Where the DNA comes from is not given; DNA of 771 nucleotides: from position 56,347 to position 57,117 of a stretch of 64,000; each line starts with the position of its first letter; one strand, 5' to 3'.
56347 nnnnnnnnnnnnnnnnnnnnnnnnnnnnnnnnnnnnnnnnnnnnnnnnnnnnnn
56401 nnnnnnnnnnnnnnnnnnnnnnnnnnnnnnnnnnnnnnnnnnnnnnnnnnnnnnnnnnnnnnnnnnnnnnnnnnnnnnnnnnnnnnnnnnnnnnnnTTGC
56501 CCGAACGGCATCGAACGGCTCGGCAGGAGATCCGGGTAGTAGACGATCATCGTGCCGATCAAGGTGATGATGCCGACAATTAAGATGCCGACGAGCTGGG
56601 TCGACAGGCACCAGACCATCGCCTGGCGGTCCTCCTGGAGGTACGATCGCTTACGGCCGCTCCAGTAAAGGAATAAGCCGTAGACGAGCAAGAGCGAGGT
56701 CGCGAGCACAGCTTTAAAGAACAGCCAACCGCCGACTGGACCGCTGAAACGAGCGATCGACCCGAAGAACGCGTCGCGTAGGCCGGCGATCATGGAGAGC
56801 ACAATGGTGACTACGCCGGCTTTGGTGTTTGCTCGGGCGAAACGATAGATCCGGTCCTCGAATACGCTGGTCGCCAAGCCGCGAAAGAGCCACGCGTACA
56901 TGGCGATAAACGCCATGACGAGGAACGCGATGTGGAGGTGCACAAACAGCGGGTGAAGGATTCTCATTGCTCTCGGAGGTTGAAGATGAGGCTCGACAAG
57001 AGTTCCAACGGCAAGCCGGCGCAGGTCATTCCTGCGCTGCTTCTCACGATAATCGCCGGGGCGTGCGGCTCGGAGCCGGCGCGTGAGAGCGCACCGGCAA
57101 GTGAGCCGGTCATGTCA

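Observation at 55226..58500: Compact redox cluster: NDH-2 translationally coupled to a membrane protein, divergent cupredoxin, and a tandem-duplicated tetraheme cytochrome c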

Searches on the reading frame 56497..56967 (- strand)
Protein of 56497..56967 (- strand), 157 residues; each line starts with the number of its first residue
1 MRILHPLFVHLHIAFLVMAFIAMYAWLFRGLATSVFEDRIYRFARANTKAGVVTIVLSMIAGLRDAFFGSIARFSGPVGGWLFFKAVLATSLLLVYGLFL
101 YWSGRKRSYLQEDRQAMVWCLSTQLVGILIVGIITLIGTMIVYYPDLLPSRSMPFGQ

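Call 4: search_protein_families(library=pfam, proteins=[window:56497-56967:-], max_evalue=0.01)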
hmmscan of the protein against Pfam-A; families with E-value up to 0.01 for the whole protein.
window:56497-56967:- (157 aa): 2 families
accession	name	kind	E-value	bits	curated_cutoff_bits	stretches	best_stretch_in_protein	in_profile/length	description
PF09990.14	DUF2231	-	2.7e-09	37.7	26.4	1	4-143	4-131/139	Predicted membrane protein (DUF2231)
PF19297.4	QcrA_N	-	0.005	16.7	27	1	75-149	53-123/222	QcrA subunit N-terminal region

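Call 6: search_protein_families(library=ncbifam, proteins=[window:56497-56967:-], max_evalue=0.01)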
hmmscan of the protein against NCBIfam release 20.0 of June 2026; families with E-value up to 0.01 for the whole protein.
window:56497-56967:- (157 aa): 1 family
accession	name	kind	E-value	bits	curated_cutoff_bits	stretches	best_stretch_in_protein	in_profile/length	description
NF045570.1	HemSynCtaAAlphapr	equivalog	0.002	17.1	550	0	86-138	293-343/380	heme A synthase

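Call 17: find_homologous_proteins(query=window:56497-56967:-, max_evalue=0.001)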
Query window:56497-56967:- (157 aa): 249 proteins with E <= 0.001 among 376 candidates; the best 120 are listed.
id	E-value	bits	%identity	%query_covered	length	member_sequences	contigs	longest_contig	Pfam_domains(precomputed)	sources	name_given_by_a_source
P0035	3.4e-96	338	100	100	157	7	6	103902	PF09990.15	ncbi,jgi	jgi:uncharacterized membrane protein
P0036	1.0e-94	333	97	100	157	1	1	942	PF09990.15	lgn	-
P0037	5.2e-88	311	89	100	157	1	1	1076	PF09990.15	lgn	-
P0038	9.9e-87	307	88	100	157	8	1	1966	PF09990.15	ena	-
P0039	4.1e-77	276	80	99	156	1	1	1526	PF09990.15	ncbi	-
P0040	7.4e-76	272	78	100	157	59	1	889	PF09990.15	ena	-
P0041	1.2e-75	271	79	99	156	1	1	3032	PF09990.15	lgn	-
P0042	1.4e-75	271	80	99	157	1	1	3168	PF09990.15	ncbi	-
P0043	1.9e-75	270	78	100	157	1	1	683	PF09990.15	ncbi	-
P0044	2.0e-75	270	79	100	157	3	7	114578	PF09990.15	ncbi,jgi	jgi:uncharacterized membrane protein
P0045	3.8e-75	269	79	99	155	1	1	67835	PF09990.15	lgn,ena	-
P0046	6.0e-75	269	77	99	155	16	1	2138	-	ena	-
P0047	6.1e-75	269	76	99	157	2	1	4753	PF09990.15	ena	-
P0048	7.7e-75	268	79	99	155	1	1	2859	PF09990.15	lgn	-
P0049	7.9e-75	268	79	99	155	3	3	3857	PF09990.15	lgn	-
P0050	8.1e-75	268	75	99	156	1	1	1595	PF09990.15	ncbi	-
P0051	8.6e-75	268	79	99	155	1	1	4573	PF09990.15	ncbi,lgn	-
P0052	1.3e-74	268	79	99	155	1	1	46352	PF19297.5,PF09990.15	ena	-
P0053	3.1e-74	266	79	99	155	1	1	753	PF09990.15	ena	-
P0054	3.5e-74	266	77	100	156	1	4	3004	PF09990.15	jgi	jgi:uncharacterized membrane protein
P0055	3.6e-74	266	79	99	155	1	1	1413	PF09990.15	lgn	-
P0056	4.8e-74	266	78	99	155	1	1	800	PF09990.15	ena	-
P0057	5.7e-74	266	76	99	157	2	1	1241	PF09990.15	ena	-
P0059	1.4e-73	264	76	100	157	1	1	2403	PF19297.5,PF09990.15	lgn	-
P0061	2.2e-73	264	75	99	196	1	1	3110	PF09990.15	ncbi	-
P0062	2.6e-73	263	75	99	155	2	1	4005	PF09990.15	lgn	-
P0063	2.8e-73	263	77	99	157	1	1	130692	PF09990.15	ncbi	-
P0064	4.3e-73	263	75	98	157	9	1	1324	PF09990.15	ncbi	-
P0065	6.3e-73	262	77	98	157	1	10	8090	PF09990.15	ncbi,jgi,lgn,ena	jgi:uncharacterized membrane protein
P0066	1.2e-72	261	77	99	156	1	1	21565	PF19297.5,PF09990.15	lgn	-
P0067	1.5e-72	261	74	99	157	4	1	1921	PF09990.15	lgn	-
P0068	2.2e-72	260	77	99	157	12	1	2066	PF09990.15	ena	-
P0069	2.3e-72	260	79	95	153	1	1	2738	PF09990.15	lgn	-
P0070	3.5e-72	260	76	100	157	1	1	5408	PF09990.15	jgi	jgi:uncharacterized membrane protein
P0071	3.5e-72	260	74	100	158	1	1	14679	PF09990.15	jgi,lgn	jgi:uncharacterized membrane protein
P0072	3.9e-72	260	76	98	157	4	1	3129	PF09990.15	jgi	-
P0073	7.4e-72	259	75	99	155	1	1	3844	PF09990.15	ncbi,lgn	ncbi:MAG: DUF2231 domain-containing protein [Gemmatimonadales bacterium]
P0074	9.2e-72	258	76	99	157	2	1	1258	PF09990.15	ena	-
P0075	1.0e-71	258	75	99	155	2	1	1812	PF09990.15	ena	-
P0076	2.3e-71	257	75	98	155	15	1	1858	PF09990.15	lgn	-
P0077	2.4e-71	257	75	99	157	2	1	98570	PF09990.15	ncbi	-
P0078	3.5e-71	256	74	99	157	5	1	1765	PF09990.15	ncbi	-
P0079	3.9e-71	256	75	98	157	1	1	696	PF09990.15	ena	-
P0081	2.0e-70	254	73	99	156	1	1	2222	PF09990.15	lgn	-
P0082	2.3e-70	254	75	99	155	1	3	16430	PF09990.15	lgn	-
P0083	2.5e-70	254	76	99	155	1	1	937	PF09990.15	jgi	jgi:uncharacterized membrane protein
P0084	2.7e-70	254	74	99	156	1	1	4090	PF09990.15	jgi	-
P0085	3.0e-70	253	72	100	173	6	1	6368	PF09990.15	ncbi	-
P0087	6.7e-70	252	72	100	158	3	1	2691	PF09990.15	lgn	-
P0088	7.8e-70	252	71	99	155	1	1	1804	PF09990.15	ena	-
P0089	9.3e-70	252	74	99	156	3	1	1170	PF09990.15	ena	-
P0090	1.1e-69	252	74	99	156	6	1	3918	PF09990.15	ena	-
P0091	1.5e-69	251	73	99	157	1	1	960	PF09990.15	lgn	-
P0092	1.5e-69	251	73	99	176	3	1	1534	PF09990.15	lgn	-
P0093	1.7e-69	251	73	99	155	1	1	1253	PF09990.15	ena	-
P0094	1.8e-69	251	72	100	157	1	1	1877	PF09990.15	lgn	-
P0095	2.1e-69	251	73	98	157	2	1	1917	PF09990.15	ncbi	-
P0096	2.2e-69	251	73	99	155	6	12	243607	PF09990.15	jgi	jgi:uncharacterized membrane protein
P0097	2.7e-69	250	74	98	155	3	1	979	PF09990.15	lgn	-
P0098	3.9e-69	250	75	98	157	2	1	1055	PF09990.15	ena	-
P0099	4.0e-69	250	70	99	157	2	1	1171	PF09990.15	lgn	-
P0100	4.4e-69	250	71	99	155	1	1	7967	PF09990.15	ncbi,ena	-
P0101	6.5e-69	249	74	99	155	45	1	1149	PF09990.15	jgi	-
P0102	6.6e-69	249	76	99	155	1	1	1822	PF09990.15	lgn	-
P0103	8.3e-69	249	72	98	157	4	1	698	PF09990.15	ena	-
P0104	1.2e-68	248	70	99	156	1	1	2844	PF09990.15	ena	-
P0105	1.5e-68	248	72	99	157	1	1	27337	PF09990.15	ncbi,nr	ncbi:MAG: DUF2231 domain-containing protein [Longimicrobiales bacterium]|nr:DUF2231 domain-containin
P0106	1.6e-68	248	72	98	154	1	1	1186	PF09990.15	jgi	jgi:uncharacterized membrane protein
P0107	1.8e-68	248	73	98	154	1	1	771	PF09990.15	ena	-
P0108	2.0e-68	248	72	99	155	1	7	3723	PF09990.15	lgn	-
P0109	3.3e-68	247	72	99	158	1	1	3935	PF09990.15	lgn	-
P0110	3.5e-68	247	72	92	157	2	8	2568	PF09990.15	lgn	-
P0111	3.6e-68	247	71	98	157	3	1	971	PF09990.15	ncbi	-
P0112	3.8e-68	247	71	99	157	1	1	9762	PF09990.15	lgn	-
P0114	4.1e-68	247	72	99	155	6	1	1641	PF09990.15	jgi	-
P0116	5.0e-68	246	72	99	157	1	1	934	PF09990.15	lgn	-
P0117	5.3e-68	246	72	99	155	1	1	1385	PF09990.15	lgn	-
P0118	7.0e-68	246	71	100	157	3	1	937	PF09990.15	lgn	-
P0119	8.3e-68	246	72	99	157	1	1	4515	PF09990.15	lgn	-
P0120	9.5e-68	245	72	99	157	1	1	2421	PF09990.15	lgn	-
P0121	1.1e-67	245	72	99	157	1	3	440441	PF09990.15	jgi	jgi:uncharacterized membrane protein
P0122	1.1e-67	245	72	99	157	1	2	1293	PF09990.15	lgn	-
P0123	1.4e-67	245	71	99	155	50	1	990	PF09990.15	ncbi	-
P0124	1.5e-67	245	74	99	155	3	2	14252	PF09990.15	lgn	-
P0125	1.6e-67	245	72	99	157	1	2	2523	PF09990.15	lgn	-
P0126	1.7e-67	244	72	99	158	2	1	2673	PF09990.15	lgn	-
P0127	1.7e-67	244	72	99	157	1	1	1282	PF09990.15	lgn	-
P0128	2.2e-67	244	71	100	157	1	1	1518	PF09990.15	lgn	-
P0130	2.6e-67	244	74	99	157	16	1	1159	PF09990.15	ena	-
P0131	3.2e-67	244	71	98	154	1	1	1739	PF09990.15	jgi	jgi:uncharacterized membrane protein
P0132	3.4e-67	244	72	99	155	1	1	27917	PF09990.15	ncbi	ncbi:MAG: DUF2231 domain-containing protein [Gemmatimonadota bacterium]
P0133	3.5e-67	243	74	99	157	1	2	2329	PF09990.15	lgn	-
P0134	4.7e-67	243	71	98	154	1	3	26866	PF09990.15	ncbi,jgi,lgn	jgi:uncharacterized membrane protein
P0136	1.1e-66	242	69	99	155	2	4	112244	PF09990.15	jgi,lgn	-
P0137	1.2e-66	242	69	99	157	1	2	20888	PF09990.15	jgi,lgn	-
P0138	1.7e-66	241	71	99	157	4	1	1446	PF09990.15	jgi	-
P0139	1.7e-66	241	70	99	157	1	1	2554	PF09990.15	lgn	-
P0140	1.9e-66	241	74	99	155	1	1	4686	PF09990.15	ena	-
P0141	2.0e-66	241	72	99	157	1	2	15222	PF09990.15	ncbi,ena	-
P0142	2.5e-66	241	73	99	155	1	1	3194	PF09990.15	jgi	jgi:uncharacterized membrane protein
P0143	2.7e-66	241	70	99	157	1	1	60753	PF09990.15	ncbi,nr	ncbi:MAG: DUF2231 domain-containing protein [Gemmatimonadota bacterium]|nr:DUF2231 domain-containing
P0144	3.3e-66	240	71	98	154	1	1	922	PF09990.15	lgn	-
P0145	3.7e-66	240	70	100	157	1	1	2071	PF09990.15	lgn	-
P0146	4.0e-66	240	72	99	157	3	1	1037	PF09990.15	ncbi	-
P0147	4.4e-66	240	71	98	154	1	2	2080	PF09990.15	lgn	-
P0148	4.8e-66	240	70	99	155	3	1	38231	PF09990.15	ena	-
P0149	5.5e-66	240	71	100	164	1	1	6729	PF09990.15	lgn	-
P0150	5.6e-66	240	72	98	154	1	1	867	PF09990.15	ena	-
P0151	6.5e-66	239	71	99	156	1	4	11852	PF09990.15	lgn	-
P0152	8.1e-66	239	71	99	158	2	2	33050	PF09990.15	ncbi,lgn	ncbi:MAG: DUF2231 domain-containing protein [Gemmatimonadota bacterium]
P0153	1.0e-65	239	71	98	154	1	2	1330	PF09990.15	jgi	-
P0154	1.1e-65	239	71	99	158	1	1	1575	PF09990.15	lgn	-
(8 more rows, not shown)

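Call 20: find_related_loci(query=A2, collection=genome_contigs, flank=6000)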
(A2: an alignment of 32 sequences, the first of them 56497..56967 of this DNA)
Query A2 (157 aa) in genome_contigs; peptide patterns used: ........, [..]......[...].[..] (x = any residue, [..] = any of these).
135 stretches matched a pattern; 55 encode a relative of the query (tblastn E <= 1e-3); 54 distinct loci.
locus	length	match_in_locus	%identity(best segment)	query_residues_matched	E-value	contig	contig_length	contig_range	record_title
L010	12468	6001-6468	99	1-156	2e-100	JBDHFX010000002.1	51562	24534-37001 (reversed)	MAG: Gemmatimonadota bacterium isolate M8-58_Bin_324 M8-58_Bin_324_scaffold_2878, whole genome shotgun sequence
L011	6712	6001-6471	90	1-157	1e-94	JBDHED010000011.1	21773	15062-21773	MAG: Gemmatimonadota bacterium isolate M8-44_Bin_140 M8-44_Bin_140_scaffold_5161, whole genome shotgun sequence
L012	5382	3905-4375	89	1-157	6e-94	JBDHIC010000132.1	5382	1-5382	MAG: Gemmatimonadota bacterium isolate M8-62_Bin_88 M8-62_Bin_88_scaffold_93425, whole genome shotgun sequence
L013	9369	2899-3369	87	1-157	6e-90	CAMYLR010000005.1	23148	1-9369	MAG: uncultured Gemmatimonadales bacterium isolate ES_M_Gemmatimonadota_02 genome assembly, contig: scaffold_1395, whole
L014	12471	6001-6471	78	1-157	8e-82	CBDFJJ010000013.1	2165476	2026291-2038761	MAG: Gemmatimonadales bacterium isolate cc5d84ec-392c-4d77-a455-882139ed0c07 genome assembly, contig: contig_13, whole g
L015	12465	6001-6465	79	1-155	9e-81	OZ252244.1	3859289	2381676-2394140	MAG: Gemmatimonadales bacterium isolate 778196b6-71c8-4481-9959-de3bde75d7a7 genome assembly, chromosome: 1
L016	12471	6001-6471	79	1-157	2e-80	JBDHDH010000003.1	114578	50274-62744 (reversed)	MAG: Gemmatimonadota bacterium isolate M8-32_Bin_209 M8-32_Bin_209_scaffold_216, whole genome shotgun sequence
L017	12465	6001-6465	78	1-155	1e-79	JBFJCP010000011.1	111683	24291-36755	MAG: Gemmatimonadales bacterium isolate Mix_sand15.2022.01.G.23 k141_512304_length_111683_cov_20.0700, whole genome shot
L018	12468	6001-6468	75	1-156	3e-77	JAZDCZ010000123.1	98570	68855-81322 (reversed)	MAG: Gemmatimonadota bacterium isolate LQ108M_Bin_24 LQ108M_Bin_24_scaffold_123, whole genome shotgun sequence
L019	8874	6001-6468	72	1-156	7e-76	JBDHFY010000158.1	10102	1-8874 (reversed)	MAG: Gemmatimonadota bacterium isolate M8-58_Bin_338 M8-58_Bin_338_scaffold_39190, whole genome shotgun sequence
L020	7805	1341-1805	73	1-155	2e-75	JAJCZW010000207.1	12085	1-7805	MAG: Gemmatimonadota bacterium isolate OFTM291 OFTM291_206, whole genome shotgun sequence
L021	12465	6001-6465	73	1-155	1e-75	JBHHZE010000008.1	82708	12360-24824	MAG: Gemmatimonadales bacterium isolate Maj_1_bin.59 NODE_48_length_82708_cov_8.186115, whole genome shotgun sequence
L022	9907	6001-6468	74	1-156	2e-75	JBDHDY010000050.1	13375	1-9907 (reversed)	MAG: Gemmatimonadota bacterium isolate M8-44_Bin_129 M8-44_Bin_129_scaffold_18985, whole genome shotgun sequence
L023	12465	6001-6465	72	1-155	5e-74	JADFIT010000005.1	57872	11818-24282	MAG: Gemmatimonadetes bacterium isolate B3T1B10 B3T1B10_NODE195, whole genome shotgun sequence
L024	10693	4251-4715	72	1-155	3e-73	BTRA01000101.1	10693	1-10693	MAG: Gemmatimonadota bacterium BMS9Abin29 DNA, NODE_2157_length_10693, whole genome shotgun sequence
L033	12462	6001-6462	69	1-154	4e-69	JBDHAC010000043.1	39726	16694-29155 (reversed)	MAG: Gemmatimonadota bacterium isolate M3-44_Bin_136 M3-44_Bin_136_scaffold_4690, whole genome shotgun sequence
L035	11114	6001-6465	68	1-155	1e-67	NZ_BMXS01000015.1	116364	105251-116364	Litchfieldella qijiaojingensis strain KCTC 22228 sequence15, whole genome shotgun sequence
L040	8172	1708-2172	70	1-155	1e-66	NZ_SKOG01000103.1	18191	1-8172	MAG: Aquisalimonas sp. isolate CSSed162cmA_31R1 CSSed16-2cmA-7059, whole genome shotgun sequence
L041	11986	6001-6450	73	1-150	1e-65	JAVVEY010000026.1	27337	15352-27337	MAG: Longimicrobiales bacterium isolate TamC13-33 NODE_1487_length_27337_cov_6.420204, whole genome shotgun sequence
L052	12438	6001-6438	59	3-148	8e-57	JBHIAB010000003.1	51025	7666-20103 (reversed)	MAG: Candidatus Methylomirabilia bacterium isolate K_3_bin.30 NODE_98_length_51025_cov_8.422307, whole genome shotgun se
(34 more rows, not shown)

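Call 28: predict_structure(alignment_id=A2)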
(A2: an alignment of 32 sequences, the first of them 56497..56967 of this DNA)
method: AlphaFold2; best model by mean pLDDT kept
length: 157 residues; sequences in the alignment: 32
mean_pLDDT: 82.3   pTM: 0.75
mean pLDDT of the five models: 82.3, 74.7, 71.0, 66.9, 63.1
residues with pLDDT >= 90: 60; 70-90: 69; 50-70: 24; < 50: 4
segments of 3 or more residues with pLDDT < 50: none
pLDDT, mean of each block of 10 residues (from residue 1): 75 92 79 74 92 92 76 69 89 94 80 86 94 90 74 49
secondary structure, 60 per line:
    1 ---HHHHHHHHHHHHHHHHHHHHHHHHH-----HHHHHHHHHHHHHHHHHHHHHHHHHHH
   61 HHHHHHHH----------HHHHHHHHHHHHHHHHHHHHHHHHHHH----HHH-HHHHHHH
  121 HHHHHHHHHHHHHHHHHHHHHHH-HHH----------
elements in order: H4-28 H34-68 H79-105 H114-143

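Call 32: search_protein_representatives(alignment_id=A2)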
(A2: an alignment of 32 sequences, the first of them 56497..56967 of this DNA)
Query: 32 sequences, 157 profile positions. Proteins with E-value up to 0.001 (for the whole library): 32; up to 1e-10: 24; up to 1e-30: 8. The best 32 are listed.
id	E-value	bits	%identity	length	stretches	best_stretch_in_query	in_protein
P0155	1.4e-54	200.7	-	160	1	1-151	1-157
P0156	1.4e-45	171.6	-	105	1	54-156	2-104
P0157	2.0e-45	171.0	-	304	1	1-100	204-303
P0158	1.7e-44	168.0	-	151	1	1-144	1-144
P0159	2.2e-44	167.6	-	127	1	32-151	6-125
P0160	2.0e-43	164.5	-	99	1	1-88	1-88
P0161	1.5e-42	161.7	-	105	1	1-86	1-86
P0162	7.0e-36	140.0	-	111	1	1-110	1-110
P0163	1.5e-28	116.2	-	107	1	1-70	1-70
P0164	1.7e-27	112.7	-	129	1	3-92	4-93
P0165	4.0e-26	108.3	-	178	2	78-144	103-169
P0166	1.7e-24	103.1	-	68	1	7-73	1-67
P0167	1.3e-23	100.1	-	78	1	1-60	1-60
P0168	1.3e-21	93.6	-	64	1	1-49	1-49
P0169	1.9e-21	93.1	-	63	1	96-155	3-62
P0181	4.2e-09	53.0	-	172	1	93-127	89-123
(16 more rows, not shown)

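Call 41: search_protein_families(library=pfam, proteins=[P0157, P0165, P0155, P0158, P0181, L041:5042-5995:+, L033:7787-8941:-, L013:2153-2581:-], max_evalue=0.01)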
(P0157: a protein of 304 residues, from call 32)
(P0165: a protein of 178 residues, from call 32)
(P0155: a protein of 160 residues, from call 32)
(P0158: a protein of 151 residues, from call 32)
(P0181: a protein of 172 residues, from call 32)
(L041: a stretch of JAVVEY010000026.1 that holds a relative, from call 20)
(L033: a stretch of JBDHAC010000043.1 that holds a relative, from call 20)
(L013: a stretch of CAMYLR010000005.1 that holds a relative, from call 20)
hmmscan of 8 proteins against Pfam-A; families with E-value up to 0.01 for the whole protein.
P0157 (304 aa): 3 families
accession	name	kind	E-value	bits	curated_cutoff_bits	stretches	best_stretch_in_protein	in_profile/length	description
PF13439.12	Glyco_transf_4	-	1.4e-20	74.4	28.5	1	14-181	3-167/170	Glycosyltransferase Family 4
PF13579.12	Glyco_trans_4_4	-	3.8e-20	73.3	29.7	1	14-179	2-158/158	Glycosyl transferase 4-like domain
PF05425.18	CopD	-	0.0079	17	32.1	0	217-262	53-103/105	Copper resistance protein D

P0165 (178 aa): 0 families

P0155 (160 aa): 1 family
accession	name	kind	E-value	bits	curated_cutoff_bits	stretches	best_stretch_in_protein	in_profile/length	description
PF09990.14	DUF2231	-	2.5e-07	31.3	26.4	1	5-149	5-131/139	Predicted membrane protein (DUF2231)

P0158 (151 aa): 1 family
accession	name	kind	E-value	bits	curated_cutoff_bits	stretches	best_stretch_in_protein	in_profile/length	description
PF09990.14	DUF2231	-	9.6e-07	29.4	26.4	1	4-146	4-134/139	Predicted membrane protein (DUF2231)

P0181 (172 aa): 0 families

L041:5042-5995:+ (318 aa): 1 family
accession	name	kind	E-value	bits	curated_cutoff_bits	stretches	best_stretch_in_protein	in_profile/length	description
PF00127.26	Copper-bind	-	2.1e-12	47.8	21.2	1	227-317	11-99/99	Copper binding proteins, plastocyanin/azurin family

L033:7787-8941:- (385 aa): 2 families
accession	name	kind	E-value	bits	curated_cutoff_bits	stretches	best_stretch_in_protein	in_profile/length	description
PF00127.26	Copper-bind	-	1.7e-11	44.8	21.2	1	305-384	5-99/99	Copper binding proteins, plastocyanin/azurin family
PF13473.12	Cupredoxin_1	-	2e-07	31.4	27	1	294-383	12-104/104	Cupredoxin-like domain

L013:2153-2581:- (143 aa): 0 families

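Call 45: search_solved_structures(query=A2, max_evalue=10, show_alignments=2)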
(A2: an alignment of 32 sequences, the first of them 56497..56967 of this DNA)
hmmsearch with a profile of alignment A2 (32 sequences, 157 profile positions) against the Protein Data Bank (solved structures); distinct sequences matched with E-value up to 10: 0.

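Call 63: find_encoding_contigs(protein=P0035, flank=3000, max_places=6)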
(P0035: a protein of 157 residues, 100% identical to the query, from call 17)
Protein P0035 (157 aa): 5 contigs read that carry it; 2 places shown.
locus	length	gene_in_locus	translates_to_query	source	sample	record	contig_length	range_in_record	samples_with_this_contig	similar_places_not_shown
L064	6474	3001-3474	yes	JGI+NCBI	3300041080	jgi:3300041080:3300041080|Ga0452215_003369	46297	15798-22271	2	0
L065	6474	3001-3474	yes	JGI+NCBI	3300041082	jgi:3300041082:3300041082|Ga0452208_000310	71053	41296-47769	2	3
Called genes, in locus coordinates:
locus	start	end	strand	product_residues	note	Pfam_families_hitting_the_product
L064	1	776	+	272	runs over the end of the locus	PF06293:Kdo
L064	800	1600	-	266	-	PF08241:Methyltransf_11, PF13649:Methyltransf_25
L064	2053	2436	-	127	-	-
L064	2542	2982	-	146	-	PF00127:Copper-bind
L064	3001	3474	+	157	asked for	PF09990:DUF2231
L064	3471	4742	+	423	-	PF00070:Pyr_redox (faint), PF07992:Pyr_redox_2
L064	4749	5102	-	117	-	-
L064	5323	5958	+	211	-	-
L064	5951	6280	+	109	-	PF13601:HTH_34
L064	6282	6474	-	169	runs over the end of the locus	-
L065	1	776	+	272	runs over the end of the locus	PF06293:Kdo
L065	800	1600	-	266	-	PF08241:Methyltransf_11, PF13649:Methyltransf_25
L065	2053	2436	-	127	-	-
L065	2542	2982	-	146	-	PF00127:Copper-bind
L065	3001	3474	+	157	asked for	PF09990:DUF2231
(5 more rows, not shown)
